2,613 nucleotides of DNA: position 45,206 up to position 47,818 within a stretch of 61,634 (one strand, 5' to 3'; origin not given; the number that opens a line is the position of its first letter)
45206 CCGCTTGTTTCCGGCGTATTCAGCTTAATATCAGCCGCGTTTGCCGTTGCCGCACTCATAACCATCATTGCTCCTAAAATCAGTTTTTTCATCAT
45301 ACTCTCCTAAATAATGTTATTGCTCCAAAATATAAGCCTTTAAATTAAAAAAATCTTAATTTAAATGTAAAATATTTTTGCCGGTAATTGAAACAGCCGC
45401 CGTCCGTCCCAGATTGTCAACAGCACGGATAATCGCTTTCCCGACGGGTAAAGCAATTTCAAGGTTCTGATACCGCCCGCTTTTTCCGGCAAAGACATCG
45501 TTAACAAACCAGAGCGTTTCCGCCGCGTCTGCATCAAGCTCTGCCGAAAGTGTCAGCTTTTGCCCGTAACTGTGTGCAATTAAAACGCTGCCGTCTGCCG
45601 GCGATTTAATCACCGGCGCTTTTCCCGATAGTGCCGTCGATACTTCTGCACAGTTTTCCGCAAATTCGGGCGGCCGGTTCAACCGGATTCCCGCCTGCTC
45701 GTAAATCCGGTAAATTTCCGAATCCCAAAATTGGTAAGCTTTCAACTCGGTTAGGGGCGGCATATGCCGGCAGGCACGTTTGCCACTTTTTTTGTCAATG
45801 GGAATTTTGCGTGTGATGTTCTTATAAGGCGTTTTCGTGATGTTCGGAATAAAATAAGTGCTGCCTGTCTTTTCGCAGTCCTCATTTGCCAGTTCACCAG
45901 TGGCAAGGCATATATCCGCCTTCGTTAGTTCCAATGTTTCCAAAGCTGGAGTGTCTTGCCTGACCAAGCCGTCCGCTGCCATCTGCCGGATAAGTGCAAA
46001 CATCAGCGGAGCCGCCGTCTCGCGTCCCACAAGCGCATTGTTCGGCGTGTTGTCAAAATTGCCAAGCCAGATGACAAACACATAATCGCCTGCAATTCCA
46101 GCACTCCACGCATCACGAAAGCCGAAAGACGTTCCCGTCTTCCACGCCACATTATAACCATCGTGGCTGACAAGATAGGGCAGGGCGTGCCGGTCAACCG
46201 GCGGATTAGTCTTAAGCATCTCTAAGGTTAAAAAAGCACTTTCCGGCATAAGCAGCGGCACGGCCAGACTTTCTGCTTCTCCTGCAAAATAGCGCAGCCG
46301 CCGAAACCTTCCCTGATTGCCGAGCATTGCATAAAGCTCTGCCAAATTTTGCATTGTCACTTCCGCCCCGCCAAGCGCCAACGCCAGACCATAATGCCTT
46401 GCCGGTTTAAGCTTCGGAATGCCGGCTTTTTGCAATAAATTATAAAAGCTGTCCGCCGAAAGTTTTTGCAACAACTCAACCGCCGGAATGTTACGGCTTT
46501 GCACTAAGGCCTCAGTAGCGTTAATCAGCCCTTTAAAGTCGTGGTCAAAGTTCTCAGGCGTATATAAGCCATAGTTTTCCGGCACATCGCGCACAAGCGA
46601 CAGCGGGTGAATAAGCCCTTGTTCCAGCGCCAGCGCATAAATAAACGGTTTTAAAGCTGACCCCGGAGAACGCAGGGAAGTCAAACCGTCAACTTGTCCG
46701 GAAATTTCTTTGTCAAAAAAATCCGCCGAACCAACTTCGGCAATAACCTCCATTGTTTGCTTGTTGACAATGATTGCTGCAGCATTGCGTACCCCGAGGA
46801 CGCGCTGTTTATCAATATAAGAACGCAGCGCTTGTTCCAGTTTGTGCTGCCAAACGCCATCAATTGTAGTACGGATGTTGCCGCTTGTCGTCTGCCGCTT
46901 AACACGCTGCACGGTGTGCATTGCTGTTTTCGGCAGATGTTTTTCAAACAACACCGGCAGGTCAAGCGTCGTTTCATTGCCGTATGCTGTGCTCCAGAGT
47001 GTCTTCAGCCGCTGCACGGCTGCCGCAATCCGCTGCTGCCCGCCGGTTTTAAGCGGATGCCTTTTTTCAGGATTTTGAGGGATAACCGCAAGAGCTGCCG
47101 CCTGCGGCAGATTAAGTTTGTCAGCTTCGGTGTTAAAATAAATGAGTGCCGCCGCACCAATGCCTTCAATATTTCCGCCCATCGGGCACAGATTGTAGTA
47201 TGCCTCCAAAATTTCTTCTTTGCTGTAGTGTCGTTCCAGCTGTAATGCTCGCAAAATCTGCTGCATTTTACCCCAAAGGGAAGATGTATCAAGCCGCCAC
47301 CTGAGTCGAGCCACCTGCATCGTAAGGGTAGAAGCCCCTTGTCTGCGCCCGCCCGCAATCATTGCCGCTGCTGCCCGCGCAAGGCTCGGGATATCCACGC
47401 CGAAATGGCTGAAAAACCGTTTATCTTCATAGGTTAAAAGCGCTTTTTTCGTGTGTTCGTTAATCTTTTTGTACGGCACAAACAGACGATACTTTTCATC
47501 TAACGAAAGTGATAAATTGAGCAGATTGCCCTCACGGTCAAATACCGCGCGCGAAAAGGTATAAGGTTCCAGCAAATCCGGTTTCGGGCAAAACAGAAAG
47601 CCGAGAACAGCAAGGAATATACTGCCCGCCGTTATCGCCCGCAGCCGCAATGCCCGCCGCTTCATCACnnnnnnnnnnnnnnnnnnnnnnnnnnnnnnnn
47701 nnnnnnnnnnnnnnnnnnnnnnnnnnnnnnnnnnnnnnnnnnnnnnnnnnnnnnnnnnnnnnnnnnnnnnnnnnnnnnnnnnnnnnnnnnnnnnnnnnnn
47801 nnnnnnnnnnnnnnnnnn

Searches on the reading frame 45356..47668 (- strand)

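Call 80: search_protein_families(library=pfam, proteins=[window:45356-47668:-], max_evalue=0.00001)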
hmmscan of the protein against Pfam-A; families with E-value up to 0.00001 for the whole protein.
window:45356-47668:- (770 aa): 3 families
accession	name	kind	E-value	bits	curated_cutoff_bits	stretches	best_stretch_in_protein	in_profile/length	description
PF00912.28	Transgly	-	6.4e-49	166.2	27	1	57-212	10-164/178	Transglycosylase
PF00905.27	Transpeptidase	-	3e-16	59.9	22.1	1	297-517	2-245/299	Penicillin binding protein transpeptidase domain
PF06832.18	BiPBP_C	-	6.4e-10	39.2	26.8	1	679-761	6-90/90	Penicillin-Binding Protein C-terminus Family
